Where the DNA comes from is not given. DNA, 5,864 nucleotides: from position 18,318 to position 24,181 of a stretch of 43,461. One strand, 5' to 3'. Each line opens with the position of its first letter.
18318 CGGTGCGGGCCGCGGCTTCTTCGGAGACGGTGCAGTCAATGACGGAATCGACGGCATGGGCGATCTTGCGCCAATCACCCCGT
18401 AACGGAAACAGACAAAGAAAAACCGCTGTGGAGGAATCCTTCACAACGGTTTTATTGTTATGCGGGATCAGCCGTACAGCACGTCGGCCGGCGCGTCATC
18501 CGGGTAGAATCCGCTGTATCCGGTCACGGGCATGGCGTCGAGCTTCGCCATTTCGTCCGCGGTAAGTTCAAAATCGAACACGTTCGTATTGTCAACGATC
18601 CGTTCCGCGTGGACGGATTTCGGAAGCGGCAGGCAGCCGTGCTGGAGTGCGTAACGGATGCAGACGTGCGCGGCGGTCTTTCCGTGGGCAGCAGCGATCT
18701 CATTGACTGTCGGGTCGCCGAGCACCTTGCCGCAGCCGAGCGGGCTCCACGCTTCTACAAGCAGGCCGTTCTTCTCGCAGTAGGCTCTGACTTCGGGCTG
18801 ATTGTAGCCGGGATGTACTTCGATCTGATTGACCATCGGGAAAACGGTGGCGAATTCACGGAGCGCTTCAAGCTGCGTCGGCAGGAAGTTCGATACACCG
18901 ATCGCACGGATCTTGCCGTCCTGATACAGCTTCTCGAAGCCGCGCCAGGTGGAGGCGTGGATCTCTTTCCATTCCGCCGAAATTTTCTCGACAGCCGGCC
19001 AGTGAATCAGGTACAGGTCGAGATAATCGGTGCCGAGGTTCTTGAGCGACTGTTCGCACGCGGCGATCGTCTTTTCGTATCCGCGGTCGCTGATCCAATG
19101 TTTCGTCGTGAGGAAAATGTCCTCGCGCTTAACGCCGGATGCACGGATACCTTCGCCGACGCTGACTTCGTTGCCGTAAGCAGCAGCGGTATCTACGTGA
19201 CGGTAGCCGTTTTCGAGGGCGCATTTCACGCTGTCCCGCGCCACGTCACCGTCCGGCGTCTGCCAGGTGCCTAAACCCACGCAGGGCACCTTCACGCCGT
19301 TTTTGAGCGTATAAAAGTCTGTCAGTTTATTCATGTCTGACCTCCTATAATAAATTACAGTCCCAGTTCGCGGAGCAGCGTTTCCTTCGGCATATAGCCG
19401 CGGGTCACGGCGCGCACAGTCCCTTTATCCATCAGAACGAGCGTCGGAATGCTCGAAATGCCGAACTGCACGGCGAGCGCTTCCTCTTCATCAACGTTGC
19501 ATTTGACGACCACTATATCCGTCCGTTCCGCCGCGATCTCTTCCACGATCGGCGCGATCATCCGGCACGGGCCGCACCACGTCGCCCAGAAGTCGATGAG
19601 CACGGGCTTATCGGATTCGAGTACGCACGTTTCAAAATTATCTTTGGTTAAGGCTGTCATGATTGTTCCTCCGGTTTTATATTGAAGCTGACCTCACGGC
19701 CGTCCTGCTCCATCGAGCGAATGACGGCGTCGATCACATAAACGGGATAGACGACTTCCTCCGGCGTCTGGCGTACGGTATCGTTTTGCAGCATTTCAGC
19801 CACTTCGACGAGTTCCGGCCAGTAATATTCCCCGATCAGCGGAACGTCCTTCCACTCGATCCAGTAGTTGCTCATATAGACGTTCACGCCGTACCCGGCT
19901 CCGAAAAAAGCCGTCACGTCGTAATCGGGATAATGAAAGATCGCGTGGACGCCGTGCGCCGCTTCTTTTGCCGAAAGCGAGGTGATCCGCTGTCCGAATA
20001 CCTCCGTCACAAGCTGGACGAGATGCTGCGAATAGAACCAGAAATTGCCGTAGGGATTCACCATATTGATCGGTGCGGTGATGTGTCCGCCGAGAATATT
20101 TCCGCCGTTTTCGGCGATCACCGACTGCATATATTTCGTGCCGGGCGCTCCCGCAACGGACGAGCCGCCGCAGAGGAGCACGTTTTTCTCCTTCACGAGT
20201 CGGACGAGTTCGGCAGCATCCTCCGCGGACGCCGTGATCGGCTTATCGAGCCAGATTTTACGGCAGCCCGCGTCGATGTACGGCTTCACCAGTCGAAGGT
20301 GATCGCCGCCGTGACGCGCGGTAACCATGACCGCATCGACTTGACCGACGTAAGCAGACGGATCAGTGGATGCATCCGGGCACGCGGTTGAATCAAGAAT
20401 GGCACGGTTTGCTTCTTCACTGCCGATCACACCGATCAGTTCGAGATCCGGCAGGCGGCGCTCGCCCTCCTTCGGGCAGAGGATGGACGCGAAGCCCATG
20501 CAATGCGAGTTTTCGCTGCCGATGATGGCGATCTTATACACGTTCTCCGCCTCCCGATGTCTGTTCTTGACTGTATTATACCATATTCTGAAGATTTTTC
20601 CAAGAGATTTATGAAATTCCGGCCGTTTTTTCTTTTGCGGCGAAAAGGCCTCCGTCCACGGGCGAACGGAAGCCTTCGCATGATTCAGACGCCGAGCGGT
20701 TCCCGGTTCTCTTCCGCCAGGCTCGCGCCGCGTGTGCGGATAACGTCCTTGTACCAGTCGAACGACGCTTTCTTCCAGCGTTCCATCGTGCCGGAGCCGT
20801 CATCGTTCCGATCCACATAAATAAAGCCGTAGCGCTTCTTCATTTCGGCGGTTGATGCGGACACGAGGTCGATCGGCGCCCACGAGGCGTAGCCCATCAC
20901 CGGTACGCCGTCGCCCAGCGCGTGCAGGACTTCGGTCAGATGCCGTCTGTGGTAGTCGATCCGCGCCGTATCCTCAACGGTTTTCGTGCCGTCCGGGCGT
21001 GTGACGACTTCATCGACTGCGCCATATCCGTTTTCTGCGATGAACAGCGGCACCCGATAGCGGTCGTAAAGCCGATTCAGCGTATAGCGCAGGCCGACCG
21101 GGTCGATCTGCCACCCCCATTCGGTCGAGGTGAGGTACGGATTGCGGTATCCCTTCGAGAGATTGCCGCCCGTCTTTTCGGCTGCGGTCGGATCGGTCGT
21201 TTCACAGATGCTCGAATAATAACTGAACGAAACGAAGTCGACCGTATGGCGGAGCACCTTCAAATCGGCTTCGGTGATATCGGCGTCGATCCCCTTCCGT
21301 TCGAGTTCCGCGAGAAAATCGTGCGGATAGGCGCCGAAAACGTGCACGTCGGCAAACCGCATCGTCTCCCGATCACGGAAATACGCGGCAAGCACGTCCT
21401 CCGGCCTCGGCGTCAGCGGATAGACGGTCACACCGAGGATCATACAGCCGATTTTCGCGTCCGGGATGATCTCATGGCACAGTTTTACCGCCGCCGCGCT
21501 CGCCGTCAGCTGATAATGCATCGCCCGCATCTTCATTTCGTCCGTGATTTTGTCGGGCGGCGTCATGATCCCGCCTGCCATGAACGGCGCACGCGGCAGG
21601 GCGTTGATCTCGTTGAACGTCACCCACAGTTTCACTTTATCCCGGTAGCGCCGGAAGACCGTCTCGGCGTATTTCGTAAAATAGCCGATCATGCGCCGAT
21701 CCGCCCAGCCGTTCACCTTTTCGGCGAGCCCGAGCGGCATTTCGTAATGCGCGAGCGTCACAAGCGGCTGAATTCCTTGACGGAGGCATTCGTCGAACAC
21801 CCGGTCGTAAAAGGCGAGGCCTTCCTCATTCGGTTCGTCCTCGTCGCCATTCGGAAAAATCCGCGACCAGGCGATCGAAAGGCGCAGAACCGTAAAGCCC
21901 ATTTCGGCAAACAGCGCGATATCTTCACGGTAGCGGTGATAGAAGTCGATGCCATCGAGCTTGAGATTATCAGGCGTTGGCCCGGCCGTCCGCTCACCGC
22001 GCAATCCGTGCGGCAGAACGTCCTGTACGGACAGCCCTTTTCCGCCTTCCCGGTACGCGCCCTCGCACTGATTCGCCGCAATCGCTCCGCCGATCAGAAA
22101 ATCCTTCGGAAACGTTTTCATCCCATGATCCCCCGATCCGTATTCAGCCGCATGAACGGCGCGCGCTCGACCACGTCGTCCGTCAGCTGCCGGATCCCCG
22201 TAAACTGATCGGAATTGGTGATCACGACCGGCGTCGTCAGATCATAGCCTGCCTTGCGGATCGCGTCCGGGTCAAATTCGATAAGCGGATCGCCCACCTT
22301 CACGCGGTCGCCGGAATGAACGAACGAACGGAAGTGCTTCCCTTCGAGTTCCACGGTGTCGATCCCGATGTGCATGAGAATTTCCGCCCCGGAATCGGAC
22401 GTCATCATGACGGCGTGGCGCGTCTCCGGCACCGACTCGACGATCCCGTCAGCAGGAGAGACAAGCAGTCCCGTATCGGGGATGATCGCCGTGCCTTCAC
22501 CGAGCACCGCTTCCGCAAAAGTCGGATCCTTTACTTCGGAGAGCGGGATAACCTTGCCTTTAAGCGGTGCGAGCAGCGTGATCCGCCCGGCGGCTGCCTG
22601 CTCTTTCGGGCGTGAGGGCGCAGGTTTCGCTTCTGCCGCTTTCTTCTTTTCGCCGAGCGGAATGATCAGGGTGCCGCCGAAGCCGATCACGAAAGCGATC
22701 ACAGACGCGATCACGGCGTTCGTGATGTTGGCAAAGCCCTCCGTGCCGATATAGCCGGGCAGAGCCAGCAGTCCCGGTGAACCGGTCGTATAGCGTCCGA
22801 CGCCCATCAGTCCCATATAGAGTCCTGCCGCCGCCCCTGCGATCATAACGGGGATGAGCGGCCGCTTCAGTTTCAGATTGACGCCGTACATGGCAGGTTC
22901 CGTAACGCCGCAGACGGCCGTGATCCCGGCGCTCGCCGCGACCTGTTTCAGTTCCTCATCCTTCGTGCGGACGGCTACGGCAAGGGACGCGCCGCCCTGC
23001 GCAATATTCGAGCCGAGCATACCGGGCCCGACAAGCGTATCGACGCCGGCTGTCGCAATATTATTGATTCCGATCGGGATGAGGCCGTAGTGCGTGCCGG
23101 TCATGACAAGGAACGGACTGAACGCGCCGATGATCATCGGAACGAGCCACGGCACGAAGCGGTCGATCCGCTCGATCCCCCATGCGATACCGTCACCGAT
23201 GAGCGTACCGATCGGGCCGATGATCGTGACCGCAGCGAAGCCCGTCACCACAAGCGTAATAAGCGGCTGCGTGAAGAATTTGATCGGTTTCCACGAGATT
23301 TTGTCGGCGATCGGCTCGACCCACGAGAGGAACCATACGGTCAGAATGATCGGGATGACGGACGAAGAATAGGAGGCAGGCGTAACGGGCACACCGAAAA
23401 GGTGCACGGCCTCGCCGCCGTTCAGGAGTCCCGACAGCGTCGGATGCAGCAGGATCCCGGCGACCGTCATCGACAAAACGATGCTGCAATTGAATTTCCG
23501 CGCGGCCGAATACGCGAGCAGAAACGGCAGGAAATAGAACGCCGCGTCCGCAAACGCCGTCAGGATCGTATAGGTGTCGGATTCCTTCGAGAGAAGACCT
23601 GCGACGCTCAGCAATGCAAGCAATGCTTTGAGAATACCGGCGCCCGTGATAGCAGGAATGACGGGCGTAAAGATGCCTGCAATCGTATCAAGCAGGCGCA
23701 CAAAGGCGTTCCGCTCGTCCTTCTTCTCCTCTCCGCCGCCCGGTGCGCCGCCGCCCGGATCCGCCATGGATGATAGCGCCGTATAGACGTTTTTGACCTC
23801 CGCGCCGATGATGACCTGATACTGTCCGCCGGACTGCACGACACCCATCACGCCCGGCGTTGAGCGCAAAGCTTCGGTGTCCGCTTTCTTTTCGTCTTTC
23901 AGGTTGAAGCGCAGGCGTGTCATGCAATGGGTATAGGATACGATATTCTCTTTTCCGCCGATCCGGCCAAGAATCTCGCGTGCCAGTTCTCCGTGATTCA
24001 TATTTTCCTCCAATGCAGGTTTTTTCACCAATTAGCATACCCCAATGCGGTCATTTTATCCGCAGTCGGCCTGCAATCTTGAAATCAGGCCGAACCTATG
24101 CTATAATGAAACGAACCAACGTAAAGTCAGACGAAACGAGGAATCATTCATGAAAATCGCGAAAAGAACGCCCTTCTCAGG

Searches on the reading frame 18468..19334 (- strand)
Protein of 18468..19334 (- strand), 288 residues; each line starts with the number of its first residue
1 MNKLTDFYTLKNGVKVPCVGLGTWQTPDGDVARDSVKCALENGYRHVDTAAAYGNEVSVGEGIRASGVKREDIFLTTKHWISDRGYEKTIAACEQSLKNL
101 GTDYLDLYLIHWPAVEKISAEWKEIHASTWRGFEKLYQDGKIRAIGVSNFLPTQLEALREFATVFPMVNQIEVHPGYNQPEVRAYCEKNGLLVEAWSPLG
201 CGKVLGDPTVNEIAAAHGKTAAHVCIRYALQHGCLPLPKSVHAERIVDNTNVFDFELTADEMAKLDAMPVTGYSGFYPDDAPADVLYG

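Call 14: search_protein_families(library=pfam, proteins=[window:18468-19334:-], max_evalue=0.001)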
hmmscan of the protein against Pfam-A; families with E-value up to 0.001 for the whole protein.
window:18468-19334:- (288 aa): 1 family
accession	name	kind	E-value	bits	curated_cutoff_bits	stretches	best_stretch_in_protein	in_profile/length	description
PF00248.27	Aldo_ket_red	-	3.2e-51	174.6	24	1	19-267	2-288/291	Aldo/keto reductase family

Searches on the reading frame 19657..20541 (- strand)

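Call 14: search_protein_families(library=pfam, proteins=[window:19657-20541:-], max_evalue=0.001)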
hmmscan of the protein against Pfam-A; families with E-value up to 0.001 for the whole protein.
window:19657-20541:- (294 aa): 1 family
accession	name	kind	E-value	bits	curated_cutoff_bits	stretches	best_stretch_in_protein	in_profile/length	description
PF01408.29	GFO_IDH_MocA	-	9.1e-09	36.5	24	1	4-123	3-116/120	Oxidoreductase family, NAD-binding Rossmann fold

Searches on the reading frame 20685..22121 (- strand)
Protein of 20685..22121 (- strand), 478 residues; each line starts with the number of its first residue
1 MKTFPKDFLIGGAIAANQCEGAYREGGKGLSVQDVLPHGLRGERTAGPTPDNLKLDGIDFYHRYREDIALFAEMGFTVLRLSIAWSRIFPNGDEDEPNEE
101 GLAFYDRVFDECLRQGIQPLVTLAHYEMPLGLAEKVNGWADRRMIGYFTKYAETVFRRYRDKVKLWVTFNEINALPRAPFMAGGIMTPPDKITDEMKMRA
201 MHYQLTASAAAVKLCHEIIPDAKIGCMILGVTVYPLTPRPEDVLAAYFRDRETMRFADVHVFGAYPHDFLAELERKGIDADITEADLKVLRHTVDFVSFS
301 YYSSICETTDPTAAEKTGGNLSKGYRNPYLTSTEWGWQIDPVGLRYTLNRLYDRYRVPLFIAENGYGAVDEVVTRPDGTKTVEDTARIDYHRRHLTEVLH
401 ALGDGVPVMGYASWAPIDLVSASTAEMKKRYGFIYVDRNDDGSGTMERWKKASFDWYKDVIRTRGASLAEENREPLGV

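Call 14: search_protein_families(library=pfam, proteins=[window:20685-22121:-], max_evalue=0.001)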
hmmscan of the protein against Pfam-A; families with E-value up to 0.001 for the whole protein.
window:20685-22121:- (478 aa): 2 families
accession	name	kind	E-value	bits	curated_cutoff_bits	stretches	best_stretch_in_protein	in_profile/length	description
PF00232.24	Glyco_hydro_1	-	3.2e-135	451.5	22.6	1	2-465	3-452/453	Glycosyl hydrolase family 1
PF00150.24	Cellulase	-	0.00064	19.7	23.5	0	65-171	24-129/272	Cellulase (glycosyl hydrolase family 5)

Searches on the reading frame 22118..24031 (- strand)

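Call 14: search_protein_families(library=pfam, proteins=[window:22118-24031:-], max_evalue=0.001)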
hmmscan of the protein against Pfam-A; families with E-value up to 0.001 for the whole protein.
window:22118-24031:- (637 aa): 3 families
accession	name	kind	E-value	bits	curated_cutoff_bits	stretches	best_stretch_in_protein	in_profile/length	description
PF00358.26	PTS_EIIA_1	-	2.2e-49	166.8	27.2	1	485-609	2-126/127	phosphoenolpyruvate-dependent sugar phosphotransferase system, EIIA 1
PF02378.23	PTS_EIIC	-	1.8e-33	116.4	30.7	1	120-399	3-319/319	Phosphotransferase system, EIIC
PF00367.25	PTS_EIIB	-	6e-16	58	27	1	18-51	1-34/34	phosphotransferase system, EIIB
